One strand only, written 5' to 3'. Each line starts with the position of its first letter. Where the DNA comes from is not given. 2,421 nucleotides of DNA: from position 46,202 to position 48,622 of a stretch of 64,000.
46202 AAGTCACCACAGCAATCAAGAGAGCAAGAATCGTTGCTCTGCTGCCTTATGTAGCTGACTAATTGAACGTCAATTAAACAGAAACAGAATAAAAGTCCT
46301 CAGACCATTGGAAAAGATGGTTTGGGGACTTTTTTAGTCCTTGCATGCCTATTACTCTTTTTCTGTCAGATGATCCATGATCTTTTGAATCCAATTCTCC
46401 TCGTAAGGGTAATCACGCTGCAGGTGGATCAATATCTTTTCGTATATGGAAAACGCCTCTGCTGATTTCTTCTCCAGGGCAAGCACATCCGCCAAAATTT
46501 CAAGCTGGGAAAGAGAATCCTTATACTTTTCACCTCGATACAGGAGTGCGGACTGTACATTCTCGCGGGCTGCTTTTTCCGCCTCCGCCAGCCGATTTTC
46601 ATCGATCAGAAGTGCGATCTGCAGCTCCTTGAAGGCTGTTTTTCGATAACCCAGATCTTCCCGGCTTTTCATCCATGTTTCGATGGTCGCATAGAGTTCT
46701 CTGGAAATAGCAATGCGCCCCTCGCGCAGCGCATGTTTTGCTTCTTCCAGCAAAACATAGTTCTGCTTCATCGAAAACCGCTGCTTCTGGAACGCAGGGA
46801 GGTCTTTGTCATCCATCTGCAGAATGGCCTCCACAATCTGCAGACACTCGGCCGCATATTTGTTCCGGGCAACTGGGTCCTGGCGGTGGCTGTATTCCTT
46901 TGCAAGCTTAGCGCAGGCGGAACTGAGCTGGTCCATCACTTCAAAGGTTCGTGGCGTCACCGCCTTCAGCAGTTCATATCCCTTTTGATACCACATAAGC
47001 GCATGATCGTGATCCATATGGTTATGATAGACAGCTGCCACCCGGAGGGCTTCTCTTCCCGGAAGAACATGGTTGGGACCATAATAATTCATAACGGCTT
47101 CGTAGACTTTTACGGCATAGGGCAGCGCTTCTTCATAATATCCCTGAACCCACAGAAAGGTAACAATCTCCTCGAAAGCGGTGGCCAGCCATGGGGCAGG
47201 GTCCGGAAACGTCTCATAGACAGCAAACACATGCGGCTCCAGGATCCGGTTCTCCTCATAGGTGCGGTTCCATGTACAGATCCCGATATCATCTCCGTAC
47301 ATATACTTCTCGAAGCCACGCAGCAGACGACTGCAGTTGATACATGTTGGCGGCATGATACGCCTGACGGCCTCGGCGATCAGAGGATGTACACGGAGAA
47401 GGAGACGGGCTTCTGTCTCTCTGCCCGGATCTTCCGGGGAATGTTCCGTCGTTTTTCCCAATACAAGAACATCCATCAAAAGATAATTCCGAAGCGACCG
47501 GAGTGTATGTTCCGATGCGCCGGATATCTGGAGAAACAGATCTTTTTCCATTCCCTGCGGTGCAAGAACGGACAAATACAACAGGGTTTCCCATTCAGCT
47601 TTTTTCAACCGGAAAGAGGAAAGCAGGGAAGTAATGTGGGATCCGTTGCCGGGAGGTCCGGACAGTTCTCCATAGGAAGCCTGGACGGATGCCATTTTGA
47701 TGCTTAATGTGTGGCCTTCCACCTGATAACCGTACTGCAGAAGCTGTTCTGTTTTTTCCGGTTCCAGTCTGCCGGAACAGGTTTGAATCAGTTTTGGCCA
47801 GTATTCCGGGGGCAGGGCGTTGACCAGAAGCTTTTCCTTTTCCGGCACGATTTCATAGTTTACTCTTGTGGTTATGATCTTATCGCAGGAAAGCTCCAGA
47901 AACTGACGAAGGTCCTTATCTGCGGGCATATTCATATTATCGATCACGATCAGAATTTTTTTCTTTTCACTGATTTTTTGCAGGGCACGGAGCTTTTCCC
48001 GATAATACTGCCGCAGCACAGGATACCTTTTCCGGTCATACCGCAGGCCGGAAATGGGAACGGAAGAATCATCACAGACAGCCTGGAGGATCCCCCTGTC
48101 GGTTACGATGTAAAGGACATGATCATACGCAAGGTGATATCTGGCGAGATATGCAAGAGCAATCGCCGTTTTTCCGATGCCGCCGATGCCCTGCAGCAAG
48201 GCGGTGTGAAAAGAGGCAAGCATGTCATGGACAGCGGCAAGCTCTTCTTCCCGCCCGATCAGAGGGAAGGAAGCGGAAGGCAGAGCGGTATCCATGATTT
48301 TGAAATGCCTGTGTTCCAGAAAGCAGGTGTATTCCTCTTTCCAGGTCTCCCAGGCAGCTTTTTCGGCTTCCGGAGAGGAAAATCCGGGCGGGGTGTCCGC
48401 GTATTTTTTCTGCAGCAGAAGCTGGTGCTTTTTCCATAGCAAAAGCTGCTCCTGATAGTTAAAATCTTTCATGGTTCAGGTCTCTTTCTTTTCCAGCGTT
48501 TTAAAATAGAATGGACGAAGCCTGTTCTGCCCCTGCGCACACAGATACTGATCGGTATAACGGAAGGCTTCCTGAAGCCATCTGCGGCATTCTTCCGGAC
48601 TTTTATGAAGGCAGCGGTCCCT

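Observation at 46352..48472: Effector-less NB-ARC/STAND NTPase with a TPR array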

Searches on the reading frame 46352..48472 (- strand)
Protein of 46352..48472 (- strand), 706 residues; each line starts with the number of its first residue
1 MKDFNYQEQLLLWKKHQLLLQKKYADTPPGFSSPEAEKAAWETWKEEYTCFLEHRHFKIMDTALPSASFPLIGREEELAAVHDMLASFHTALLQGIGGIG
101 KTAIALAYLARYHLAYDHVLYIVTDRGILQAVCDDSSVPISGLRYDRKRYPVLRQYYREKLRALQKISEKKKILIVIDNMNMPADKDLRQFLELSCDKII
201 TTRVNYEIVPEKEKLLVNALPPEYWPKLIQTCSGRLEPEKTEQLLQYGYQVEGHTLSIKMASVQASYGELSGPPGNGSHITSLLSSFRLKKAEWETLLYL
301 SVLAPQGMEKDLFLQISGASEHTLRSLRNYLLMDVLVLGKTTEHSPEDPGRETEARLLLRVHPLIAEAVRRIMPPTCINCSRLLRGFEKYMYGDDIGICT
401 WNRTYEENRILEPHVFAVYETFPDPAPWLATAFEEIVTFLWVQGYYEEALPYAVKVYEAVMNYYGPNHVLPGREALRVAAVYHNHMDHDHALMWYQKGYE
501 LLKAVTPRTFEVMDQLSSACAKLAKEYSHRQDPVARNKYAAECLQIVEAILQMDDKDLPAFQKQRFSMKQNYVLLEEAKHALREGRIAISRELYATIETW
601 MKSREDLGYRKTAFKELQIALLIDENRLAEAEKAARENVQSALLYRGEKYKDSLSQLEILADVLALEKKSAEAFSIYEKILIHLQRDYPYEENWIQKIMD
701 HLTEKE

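Call 3: search_protein_families(library=pfam, proteins=[window:46352-48472:-], max_evalue=1)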
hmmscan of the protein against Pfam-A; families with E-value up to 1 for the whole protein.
window:46352-48472:- (706 aa): 7 families
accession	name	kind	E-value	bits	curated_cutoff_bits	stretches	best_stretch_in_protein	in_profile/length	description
PF13191.12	AAA_16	-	1.2e-06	29.6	32.6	1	70-190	1-150/167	AAA ATPase domain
PF13424.12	TPR_12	-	2.6e-06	28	30.1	1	429-503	2-76/77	Tetratricopeptide repeat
PF20720.3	nSTAND3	-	0.015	15.4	27.2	1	78-124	7-52/155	Novel STAND NTPase 3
PF04851.21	ResIII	-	0.017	15.4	22.5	1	86-135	21-72/164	Type III restriction enzyme, res subunit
PF13401.12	AAA_22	-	0.023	15.4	27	1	93-191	10-104/130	AAA domain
PF04362.19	Iron_traffic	-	0.04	14.1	27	0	38-62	36-60/88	Bacterial Fe(2+) trafficking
PF12775.13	AAA_7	-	0.15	12.1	25.8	0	169-185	98-114/181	P-loop containing dynein motor region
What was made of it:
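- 46355..47356 (-): Arm plus a TPR-like sensor array, residues 373-706, with about 14 helices between residues 405 and 705. TPR_12 at residues 429-503: call 3.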

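Call 4: search_protein_families(library=padloc, proteins=[window:46352-48472:-], max_evalue=1)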
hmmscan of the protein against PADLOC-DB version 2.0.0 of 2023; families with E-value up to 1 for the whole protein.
window:46352-48472:- (706 aa): 0 families

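Call 5: search_protein_families(library=ncbifam, proteins=[window:46352-48472:-], max_evalue=1)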
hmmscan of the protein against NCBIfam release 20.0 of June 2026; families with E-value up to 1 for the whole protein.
window:46352-48472:- (706 aa): 3 families
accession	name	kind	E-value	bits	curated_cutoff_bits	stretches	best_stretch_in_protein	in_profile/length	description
NF040586.1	FxSxx_TPR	equivalog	1.6e-17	63.3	300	1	70-221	7-154/830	FxSxx-COOH system tetratricopeptide repeat protein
NF003817.0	PRK05408.1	equivalog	0.022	14.5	74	0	38-62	36-60/90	oxidative damage protection protein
NF004067.0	PRK05580.1-4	equivalog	0.055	11.8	763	1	37-122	171-256/737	primosomal protein N'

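Call 6: find_homologous_proteins(query=window:46352-48472:-, max_evalue=0.001)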
Query window:46352-48472:- (706 aa): 51 proteins with E <= 0.001 among 8000 candidates.
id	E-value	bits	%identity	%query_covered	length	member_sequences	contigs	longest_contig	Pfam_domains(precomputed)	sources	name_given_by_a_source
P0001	0.0e+0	1489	93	100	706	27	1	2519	PF13424.13,PF13191.13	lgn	-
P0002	0.0e+0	1485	93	100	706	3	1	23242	PF13424.13,PF13191.13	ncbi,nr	ncbi:MAG: hypothetical protein PUE84_04240 [Firmicutes bacterium]|nr:hypothetical protein [Bacillota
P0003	0.0e+0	1368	86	100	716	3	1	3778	PF13424.13,PF01637.25,PF13191.13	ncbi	-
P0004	0.0e+0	1367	86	100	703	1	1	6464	PF13424.13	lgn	-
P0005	0.0e+0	1364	86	100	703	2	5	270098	PF13424.13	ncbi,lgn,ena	-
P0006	0.0e+0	1344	85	100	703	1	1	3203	PF13424.13,PF01637.25,PF13191.13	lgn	-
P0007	0.0e+0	1338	84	100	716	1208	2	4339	PF13424.13,PF01637.25,PF13191.13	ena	-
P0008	0.0e+0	1331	84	98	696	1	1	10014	PF13424.13,PF01637.25,PF13191.13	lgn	-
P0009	0.0e+0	1224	78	99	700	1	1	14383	PF13424.13,PF13191.13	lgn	-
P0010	0.0e+0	1215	77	100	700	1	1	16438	PF13424.13,PF13191.13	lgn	-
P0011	0.0e+0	1210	78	100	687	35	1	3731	PF13424.13,PF13191.13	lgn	-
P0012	0.0e+0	1198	76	100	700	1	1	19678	PF13424.13,PF13191.13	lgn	-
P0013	0.0e+0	1173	75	100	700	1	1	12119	PF13424.13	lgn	-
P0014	0.0e+0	1158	76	100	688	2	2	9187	PF13424.13,PF01637.25,PF13191.13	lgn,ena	-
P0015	0.0e+0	1100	71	100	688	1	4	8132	PF13424.13,PF13191.13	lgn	-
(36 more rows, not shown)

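Call 7: search_solved_structures(query=window:46352-48472:-, max_evalue=1, show_alignments=2)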
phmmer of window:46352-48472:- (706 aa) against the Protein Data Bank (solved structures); distinct sequences matched with E-value up to 1: 1.
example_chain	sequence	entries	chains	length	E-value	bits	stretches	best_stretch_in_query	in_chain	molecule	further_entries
6zj3_SM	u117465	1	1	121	0.37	12.5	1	299-366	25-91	Ribosomal protein uS10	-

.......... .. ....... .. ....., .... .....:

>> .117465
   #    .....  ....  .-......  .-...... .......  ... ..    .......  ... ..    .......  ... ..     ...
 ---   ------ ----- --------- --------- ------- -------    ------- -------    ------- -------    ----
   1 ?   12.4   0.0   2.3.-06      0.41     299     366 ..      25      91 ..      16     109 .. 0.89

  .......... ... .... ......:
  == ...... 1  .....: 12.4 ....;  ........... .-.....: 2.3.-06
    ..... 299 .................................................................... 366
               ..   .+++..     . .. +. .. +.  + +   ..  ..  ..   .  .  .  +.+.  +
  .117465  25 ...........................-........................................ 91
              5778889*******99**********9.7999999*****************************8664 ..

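Call 9: find_encoding_contigs(protein=P0005, flank=8000, max_places=3)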
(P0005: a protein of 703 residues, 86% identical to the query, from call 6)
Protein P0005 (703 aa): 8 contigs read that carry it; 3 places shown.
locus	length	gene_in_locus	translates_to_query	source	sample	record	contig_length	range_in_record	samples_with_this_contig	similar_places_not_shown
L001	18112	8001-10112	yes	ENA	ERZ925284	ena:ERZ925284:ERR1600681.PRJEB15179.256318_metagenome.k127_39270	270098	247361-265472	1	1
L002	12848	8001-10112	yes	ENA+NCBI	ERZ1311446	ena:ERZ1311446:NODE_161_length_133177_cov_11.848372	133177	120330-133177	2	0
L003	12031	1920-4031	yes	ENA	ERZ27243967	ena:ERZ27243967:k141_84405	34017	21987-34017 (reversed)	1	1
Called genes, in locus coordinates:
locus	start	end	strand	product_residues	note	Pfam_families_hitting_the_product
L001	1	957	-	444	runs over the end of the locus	PF03389:MobA_MobL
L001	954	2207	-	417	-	-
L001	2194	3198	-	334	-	-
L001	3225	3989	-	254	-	PF08238:Sel1 (weak)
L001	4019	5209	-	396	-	PF08238:Sel1 (faint)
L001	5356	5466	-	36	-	-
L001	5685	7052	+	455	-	PF01554:MatE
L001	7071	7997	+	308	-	-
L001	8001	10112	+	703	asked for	PF13424:TPR_12 (weak)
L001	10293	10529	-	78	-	-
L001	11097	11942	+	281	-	PF12844:HTH_19, PF13560:HTH_31, PF01381:HTH_3, PF13413:HTH_25 (weak)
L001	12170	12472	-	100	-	-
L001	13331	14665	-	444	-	PF01595:CNNM, PF00571:CBS, PF03471:CorC_HlyC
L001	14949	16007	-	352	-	PF02729:OTCace_N, PF00185:OTCace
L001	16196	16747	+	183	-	PF06541:ABC_trans_CmpB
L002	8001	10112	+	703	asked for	PF13424:TPR_12 (weak)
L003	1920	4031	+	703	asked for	PF13424:TPR_12 (weak)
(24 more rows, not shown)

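Call 31: search_solved_structures(query=A2, max_evalue=1, show_alignments=3)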
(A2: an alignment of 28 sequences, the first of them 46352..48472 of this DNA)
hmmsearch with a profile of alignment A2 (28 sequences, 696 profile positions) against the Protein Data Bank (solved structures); distinct sequences matched with E-value up to 1: 80 (the best 60 are shown).
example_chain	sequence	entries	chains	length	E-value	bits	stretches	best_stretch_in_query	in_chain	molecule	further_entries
6mfv_A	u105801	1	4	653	8e-11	43.9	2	163-305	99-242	tetratricopeptide repeat sensor PH0952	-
5oj8_A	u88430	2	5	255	1.4e-05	26.6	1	417-530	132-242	Kinesin light chain 1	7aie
7ai4_A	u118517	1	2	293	2.9e-05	25.6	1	417-530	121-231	Isoform C of Kinesin light chain 1,Isoform C of Kinesin light chain 1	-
3nf1_A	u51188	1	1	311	3.7e-05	25.2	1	416-536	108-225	Kinesin light chain 1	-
7xc2_C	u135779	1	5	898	6.1e-05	24.5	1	90-211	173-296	CNL9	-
7xe0_A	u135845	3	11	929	6.7e-05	24.4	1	90-211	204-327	Sr35 | CNL9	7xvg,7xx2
7jlv_A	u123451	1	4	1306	0.0002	22.8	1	70-249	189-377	Disease resistance protein Roq1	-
7jlu_A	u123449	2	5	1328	0.00021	22.8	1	70-249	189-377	Disease resistance protein Roq1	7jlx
6fv0_A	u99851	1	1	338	0.00024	22.6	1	419-535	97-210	Kinesin light chain 1,Torsin-1A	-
6fuz_A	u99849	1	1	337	0.00024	22.5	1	419-535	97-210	Kinesin light chain 1,Kinesin light chain 1,C-Jun-amino-terminal kinase-interacting protei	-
6swu_A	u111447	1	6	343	0.00025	22.5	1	419-535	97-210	Kinesin light chain 1,Kinesin light chain 1,TPR domain of kinesin light chain 1 in complex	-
6ejn_A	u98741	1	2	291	0.00064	21.1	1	418-533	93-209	Kinesin light chain 2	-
1f48_A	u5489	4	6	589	0.0007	21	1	81-113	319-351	ARSENITE-TRANSLOCATING ATPASE | ARSENICAL PUMP-DRIVING ATPASE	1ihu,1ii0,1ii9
6f9i_A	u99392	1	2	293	0.00072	21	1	416-537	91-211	Kinesin light chain 2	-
5ojf_A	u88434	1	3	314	0.00089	20.7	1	418-537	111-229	Kinesin light chain 2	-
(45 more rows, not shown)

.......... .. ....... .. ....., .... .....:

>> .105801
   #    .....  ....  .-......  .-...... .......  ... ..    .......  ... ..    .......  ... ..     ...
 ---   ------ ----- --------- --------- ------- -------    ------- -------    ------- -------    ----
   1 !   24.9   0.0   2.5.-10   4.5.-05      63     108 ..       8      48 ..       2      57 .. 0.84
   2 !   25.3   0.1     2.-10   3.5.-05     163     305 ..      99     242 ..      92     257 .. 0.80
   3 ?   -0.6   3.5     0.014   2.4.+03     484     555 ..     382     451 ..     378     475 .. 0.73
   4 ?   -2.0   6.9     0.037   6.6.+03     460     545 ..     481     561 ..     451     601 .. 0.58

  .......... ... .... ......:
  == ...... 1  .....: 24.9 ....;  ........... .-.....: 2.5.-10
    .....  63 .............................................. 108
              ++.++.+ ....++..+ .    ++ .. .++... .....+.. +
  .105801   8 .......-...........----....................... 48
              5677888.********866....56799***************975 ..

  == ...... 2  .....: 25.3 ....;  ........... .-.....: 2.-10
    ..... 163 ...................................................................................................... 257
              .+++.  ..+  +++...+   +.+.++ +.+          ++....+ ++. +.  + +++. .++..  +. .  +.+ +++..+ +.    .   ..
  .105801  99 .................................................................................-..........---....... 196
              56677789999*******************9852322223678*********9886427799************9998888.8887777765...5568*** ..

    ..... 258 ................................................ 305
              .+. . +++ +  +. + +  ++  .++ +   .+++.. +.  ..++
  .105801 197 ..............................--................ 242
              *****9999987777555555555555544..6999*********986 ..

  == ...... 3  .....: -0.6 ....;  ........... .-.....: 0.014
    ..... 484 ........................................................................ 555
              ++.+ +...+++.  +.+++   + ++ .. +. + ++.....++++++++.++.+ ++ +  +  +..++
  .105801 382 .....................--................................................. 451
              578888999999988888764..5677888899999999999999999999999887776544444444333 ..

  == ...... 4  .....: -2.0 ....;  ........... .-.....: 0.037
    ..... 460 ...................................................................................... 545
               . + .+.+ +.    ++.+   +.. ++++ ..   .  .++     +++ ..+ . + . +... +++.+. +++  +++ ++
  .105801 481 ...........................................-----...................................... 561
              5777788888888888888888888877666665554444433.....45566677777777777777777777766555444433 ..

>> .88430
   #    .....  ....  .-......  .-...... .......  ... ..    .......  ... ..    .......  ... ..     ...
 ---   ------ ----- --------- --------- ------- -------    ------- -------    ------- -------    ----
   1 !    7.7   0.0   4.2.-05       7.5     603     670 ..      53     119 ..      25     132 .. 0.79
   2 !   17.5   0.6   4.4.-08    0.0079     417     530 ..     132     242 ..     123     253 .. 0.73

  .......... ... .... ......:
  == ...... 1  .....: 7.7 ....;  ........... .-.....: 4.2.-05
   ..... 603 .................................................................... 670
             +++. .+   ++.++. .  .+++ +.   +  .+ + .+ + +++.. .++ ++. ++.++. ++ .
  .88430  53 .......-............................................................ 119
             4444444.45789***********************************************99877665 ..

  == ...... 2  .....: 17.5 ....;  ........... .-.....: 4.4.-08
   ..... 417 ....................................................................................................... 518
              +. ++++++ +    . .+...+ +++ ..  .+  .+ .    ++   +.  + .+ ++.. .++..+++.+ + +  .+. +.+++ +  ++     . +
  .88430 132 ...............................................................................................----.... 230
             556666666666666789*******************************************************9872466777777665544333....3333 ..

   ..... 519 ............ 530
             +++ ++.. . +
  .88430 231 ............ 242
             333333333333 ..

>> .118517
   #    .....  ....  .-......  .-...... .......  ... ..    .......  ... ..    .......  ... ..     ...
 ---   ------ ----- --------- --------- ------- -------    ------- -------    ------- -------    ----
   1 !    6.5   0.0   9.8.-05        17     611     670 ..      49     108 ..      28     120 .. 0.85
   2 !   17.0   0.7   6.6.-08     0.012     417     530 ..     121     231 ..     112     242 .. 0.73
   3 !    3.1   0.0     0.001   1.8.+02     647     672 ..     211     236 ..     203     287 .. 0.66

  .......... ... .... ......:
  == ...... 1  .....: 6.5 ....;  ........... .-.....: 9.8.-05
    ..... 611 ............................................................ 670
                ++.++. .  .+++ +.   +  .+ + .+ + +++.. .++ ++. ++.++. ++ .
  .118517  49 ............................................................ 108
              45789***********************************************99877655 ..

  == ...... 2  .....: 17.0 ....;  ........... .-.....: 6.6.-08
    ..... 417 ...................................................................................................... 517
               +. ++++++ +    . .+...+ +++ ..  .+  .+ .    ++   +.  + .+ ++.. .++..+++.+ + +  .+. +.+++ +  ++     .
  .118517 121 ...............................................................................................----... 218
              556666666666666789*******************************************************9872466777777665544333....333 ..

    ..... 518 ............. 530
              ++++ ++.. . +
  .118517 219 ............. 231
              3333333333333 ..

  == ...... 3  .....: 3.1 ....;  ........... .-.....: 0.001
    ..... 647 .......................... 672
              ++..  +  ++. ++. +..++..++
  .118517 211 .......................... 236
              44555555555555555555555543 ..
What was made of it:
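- Closest known: AfsR. Same: Weak profile hits (call 31).
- Checked: A family profile finds PH0952 (8e-11), Sr35, Roq1, AfsR and Apaf-1 in PDB sequences (call 31).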

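Call 38: predict_structure(alignment_id=A2)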
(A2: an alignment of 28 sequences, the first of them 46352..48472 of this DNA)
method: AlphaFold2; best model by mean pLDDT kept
length: 706 residues; sequences in the alignment: 28
mean_pLDDT: 89.1   pTM: 0.80
mean pLDDT of the five models: 89.1, 88.1, 86.9, 85.1, 84.9
residues with pLDDT >= 90: 474; 70-90: 187; 50-70: 22; < 50: 23
segments of 3 or more residues with pLDDT < 50: 1-3, 273-277, 340-353
pLDDT, mean of each block of 10 residues (from residue 1): 66 92 84 89 88 73 74 95 97 94 94 93 91 91 85 93 92 95 89 95 94 95 94 87 92 91 83 55 87 97 93 94 95 81 43 70 93 95 95 77 88 95 96 96 90 98 96 97 87 97 94 95 92 93 93 78 85 92 92 94 83 93 95 96 89 93 95 95 88 89 81
secondary structure, 60 per line:
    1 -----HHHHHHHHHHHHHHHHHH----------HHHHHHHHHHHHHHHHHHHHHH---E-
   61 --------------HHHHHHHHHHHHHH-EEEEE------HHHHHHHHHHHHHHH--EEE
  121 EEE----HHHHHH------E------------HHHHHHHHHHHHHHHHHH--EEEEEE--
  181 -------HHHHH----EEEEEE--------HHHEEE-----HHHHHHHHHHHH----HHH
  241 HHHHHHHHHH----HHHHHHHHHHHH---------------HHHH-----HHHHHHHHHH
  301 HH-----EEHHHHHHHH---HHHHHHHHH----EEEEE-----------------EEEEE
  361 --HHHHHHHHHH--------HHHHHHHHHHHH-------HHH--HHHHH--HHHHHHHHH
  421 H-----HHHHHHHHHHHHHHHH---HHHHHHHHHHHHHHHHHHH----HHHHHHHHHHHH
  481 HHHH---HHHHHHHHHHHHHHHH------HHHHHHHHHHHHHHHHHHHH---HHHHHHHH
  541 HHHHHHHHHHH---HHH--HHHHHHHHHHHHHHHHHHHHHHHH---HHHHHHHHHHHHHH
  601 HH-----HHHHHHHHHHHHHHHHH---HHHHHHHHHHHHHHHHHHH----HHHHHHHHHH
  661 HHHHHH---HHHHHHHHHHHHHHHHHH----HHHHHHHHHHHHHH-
elements in order (helices of 4 or more, strands of 3 or more residues): H6-23 H34-55 H75-88 E90-94 H101-115 E118-123 H128-133 H153-170 E173-178 H188-192 E197-202 E214-216 H222-233 H238-250 H255-266 H282-285 H291-302 H310-317 H321-329 E334-338 E356-360 H363-372 H381-392 H405-409 H412-421 H427-442 H446-464 H469-484 H488-503 H510-529 H533-551 H560-583 H587-602 H608-624 H628-646 H651-666 H670-687 H692-705
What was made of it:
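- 46352..48472 (-): STAND NTPase (family 'A2'), 706 aa. It comprises an N-terminal hairpin, an NB-ARC-like NOD, a winged helix and a TPR sensor. It has no effector domain. AF2 model pLDDT 89: call 38.
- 48266..48472 (-): Residues 1-69 of the STAND. This is a conserved two-helix hairpin (H6-23, H34-55) with an invariant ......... loop. It is the candidate docking or linker element for the partner, and it is kept between the partner and the NOD in the natural fusions. Secondary structure: call 38.
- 46355..47356 (-): Helices: call 38.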
